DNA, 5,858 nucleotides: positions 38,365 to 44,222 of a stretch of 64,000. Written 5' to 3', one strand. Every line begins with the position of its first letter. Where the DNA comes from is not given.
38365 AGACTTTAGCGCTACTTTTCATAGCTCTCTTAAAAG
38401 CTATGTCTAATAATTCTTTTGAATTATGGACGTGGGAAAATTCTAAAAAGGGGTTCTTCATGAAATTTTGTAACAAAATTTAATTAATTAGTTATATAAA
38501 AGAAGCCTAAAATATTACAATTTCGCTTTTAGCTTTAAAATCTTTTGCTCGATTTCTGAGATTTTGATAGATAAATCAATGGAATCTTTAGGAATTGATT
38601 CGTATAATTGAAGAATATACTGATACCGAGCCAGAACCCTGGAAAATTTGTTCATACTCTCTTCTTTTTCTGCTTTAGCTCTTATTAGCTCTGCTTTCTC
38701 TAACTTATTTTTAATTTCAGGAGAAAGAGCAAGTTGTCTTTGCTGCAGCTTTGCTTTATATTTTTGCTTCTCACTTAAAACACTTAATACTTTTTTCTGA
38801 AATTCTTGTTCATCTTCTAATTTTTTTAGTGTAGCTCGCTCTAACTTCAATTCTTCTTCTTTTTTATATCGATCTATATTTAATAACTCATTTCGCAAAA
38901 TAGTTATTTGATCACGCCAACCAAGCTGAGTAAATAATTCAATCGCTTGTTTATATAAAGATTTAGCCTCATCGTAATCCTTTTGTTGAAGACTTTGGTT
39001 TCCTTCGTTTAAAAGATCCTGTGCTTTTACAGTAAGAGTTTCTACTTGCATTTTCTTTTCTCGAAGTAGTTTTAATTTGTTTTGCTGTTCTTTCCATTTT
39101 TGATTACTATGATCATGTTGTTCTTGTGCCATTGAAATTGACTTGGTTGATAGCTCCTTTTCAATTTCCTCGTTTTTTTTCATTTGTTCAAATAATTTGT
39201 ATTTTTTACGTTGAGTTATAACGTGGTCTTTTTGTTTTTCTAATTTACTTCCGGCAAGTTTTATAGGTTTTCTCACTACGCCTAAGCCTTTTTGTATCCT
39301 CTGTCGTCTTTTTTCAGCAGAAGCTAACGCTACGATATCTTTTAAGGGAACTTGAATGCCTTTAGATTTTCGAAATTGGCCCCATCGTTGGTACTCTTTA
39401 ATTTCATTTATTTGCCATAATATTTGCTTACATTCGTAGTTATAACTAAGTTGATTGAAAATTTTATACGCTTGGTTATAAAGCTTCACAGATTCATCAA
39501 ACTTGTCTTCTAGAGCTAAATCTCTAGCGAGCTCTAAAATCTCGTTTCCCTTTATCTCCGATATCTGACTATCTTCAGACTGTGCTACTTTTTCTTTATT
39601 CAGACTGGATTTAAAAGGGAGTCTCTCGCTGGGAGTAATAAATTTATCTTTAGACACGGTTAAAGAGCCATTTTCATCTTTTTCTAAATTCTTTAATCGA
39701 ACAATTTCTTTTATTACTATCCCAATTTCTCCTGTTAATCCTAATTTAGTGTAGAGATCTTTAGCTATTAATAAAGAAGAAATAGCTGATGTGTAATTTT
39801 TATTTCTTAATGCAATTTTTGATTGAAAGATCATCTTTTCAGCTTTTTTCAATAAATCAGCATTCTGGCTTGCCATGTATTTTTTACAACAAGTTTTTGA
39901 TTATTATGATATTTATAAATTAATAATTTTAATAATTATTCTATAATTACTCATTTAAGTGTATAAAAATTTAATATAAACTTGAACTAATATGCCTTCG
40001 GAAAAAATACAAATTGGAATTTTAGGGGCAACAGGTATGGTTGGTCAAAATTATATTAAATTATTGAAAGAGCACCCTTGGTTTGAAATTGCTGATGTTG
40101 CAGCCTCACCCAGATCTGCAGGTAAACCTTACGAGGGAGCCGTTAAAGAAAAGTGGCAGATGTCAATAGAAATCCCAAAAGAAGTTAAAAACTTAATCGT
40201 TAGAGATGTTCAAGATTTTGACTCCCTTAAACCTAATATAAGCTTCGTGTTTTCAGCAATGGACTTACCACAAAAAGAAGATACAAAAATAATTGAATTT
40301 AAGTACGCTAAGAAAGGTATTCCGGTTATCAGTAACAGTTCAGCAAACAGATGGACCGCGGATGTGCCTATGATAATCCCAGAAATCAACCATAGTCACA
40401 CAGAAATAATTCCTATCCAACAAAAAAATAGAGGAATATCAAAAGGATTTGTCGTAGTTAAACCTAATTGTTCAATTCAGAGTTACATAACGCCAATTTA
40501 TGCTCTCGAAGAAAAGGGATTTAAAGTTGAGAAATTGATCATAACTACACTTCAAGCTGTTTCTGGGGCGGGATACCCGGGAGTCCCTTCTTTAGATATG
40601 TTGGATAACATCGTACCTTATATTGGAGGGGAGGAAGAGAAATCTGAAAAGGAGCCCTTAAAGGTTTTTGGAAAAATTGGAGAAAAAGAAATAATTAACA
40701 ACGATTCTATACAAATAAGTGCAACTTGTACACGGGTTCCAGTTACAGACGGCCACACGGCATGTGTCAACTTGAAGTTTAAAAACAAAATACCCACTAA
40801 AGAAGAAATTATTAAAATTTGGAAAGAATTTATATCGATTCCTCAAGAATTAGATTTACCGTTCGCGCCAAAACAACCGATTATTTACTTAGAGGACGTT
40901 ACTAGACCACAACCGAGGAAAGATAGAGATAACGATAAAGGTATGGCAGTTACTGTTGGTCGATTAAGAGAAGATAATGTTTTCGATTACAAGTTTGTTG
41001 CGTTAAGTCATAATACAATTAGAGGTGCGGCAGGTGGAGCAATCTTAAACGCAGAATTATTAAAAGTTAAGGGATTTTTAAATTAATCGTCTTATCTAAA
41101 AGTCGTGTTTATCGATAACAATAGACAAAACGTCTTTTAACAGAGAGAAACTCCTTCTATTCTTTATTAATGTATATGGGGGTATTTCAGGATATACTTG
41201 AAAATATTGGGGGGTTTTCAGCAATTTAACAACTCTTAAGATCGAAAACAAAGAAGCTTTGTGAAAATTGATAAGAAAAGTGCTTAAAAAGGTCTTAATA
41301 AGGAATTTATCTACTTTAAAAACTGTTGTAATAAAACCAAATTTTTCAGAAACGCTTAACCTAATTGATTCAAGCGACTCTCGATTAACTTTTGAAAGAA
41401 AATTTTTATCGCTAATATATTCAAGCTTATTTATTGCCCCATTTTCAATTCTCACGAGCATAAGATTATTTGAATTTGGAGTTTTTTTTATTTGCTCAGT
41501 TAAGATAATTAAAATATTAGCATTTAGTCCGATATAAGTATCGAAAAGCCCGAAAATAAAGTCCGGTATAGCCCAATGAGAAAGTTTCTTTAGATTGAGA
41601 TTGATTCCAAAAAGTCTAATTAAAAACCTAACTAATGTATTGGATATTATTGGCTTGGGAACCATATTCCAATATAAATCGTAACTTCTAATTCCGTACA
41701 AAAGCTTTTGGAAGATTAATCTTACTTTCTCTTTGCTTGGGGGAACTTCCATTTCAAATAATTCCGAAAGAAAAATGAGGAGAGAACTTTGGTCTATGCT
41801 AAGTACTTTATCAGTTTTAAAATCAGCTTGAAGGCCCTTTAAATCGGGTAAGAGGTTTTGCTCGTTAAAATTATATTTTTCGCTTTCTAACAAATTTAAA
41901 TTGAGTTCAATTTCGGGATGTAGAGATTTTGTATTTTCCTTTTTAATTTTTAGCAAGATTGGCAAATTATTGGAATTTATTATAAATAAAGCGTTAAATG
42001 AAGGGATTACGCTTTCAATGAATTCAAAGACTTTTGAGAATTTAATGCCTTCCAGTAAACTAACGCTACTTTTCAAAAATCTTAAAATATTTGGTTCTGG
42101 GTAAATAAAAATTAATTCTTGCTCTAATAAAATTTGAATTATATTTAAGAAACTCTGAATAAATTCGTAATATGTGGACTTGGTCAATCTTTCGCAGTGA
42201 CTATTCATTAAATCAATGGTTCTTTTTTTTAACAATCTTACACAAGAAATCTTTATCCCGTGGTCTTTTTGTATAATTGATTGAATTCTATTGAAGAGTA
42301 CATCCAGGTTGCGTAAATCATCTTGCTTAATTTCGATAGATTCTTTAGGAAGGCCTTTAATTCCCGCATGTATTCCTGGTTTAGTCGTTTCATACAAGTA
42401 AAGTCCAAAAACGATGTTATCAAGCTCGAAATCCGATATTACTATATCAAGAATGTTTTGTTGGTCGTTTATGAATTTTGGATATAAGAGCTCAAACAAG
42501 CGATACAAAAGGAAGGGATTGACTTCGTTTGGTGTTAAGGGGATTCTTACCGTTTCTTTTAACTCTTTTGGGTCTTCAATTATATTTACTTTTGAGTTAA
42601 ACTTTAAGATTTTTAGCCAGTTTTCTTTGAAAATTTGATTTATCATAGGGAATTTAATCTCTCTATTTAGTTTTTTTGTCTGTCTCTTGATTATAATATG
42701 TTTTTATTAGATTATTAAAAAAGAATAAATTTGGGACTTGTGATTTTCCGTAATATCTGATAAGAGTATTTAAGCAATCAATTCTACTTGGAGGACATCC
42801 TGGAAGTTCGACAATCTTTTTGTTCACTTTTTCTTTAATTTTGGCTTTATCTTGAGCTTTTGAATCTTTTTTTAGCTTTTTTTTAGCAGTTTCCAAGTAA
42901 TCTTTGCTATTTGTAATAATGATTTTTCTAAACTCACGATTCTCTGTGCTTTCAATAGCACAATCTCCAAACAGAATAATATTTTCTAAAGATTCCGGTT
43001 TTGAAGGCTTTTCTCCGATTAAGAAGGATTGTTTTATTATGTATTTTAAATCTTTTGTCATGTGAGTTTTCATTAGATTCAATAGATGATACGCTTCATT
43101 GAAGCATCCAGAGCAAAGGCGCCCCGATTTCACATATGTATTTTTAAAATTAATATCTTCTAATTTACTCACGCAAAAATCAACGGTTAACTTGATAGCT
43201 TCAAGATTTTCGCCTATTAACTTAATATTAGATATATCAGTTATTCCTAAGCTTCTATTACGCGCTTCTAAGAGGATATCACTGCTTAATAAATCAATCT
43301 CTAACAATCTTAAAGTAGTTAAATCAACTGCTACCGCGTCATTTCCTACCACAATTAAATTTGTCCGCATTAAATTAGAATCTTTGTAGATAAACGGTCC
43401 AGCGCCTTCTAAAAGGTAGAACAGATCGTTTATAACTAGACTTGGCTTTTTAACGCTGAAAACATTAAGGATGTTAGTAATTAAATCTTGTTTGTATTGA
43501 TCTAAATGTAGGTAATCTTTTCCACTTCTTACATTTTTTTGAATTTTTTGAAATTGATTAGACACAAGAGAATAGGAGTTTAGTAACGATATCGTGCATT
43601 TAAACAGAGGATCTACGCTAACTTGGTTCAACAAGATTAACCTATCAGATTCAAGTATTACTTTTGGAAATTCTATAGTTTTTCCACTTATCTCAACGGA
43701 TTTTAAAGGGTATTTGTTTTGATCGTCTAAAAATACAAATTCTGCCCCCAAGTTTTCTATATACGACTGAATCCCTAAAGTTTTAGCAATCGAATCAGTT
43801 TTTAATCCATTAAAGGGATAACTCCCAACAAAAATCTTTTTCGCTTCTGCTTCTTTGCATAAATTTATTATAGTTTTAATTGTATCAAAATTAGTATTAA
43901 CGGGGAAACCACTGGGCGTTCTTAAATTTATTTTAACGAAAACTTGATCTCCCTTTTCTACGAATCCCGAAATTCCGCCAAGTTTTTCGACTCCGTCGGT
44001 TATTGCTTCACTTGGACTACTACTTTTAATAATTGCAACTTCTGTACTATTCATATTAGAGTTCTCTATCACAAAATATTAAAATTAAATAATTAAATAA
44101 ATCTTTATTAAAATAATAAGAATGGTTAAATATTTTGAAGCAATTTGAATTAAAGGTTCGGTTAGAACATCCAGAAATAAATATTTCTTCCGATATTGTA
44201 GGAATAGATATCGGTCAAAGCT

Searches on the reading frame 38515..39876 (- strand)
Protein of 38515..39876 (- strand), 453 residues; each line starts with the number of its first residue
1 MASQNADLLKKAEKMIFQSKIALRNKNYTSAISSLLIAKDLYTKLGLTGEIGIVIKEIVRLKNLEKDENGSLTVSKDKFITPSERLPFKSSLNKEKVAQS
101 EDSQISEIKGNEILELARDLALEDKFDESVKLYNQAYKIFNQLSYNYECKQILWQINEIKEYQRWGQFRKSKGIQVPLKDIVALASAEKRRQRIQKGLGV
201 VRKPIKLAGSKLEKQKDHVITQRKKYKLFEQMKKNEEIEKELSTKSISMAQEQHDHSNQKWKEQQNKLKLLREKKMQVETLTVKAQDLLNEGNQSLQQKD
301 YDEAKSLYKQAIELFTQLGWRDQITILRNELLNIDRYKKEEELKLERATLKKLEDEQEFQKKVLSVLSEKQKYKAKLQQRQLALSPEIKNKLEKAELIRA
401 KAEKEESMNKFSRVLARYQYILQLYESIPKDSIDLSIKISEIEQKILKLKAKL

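Call 48: search_protein_families(library=pfam, proteins=[window:38515-39876:-], max_evalue=0.0001)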
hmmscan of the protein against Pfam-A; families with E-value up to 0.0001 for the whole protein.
window:38515-39876:- (453 aa): 3 families
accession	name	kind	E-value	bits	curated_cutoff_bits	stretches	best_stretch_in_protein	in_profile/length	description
PF07719.23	TPR_2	-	9.1e-06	25.9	27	0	287-315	3-31/34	Tetratricopeptide repeat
PF13424.12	TPR_12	-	1.1e-05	26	30.1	0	295-327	13-48/77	Tetratricopeptide repeat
PF04212.24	MIT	-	8.9e-05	23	30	0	284-318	3-37/66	MIT (microtubule interacting and transport) domain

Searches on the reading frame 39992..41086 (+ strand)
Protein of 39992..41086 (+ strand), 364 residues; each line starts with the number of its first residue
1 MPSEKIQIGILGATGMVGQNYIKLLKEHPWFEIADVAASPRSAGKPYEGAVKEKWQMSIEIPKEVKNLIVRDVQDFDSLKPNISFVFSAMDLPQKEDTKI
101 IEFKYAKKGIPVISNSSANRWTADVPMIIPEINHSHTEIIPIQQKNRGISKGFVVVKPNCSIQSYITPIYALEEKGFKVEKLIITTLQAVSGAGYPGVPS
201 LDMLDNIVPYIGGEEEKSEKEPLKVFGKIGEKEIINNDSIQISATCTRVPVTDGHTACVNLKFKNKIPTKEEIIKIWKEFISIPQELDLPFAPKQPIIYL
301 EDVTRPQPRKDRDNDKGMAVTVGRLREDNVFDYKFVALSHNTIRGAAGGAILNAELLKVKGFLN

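Call 48: search_protein_families(library=pfam, proteins=[window:39992-41086:+], max_evalue=0.0001)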
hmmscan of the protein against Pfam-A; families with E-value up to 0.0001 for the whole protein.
window:39992-41086:+ (364 aa): 2 families
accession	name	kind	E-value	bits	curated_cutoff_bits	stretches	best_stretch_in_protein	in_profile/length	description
PF02774.23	Semialdhyde_dhC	-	2.4e-35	122.8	26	1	173-343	5-183/184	Semialdehyde dehydrogenase, dimerisation domain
PF01118.30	Semialdhyde_dh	-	2.9e-27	95.9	26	1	7-137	1-118/121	Semialdehyde dehydrogenase, NAD binding domain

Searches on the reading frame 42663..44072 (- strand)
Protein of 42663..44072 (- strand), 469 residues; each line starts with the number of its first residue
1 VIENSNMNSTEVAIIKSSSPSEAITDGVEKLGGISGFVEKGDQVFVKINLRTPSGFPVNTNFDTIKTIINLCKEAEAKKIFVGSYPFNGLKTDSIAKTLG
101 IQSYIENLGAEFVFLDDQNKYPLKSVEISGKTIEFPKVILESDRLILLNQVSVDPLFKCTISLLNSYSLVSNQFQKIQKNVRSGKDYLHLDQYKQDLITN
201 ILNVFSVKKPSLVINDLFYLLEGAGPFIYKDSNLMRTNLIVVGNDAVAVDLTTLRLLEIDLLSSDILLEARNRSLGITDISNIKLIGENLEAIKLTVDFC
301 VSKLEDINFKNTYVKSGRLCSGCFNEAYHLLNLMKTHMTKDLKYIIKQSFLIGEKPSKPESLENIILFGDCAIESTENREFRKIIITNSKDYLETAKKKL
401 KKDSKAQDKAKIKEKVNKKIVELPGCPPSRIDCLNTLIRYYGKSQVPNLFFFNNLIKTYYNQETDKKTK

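Call 48: search_protein_families(library=pfam, proteins=[window:42663-44072:-], max_evalue=0.0001)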
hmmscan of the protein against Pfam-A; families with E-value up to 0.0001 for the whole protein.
window:42663-44072:- (469 aa): 1 family
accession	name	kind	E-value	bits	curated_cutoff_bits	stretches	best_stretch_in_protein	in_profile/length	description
PF04015.17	DUF362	-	9e-23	81.8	24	1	44-253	1-198/200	Domain of unknown function (DUF362)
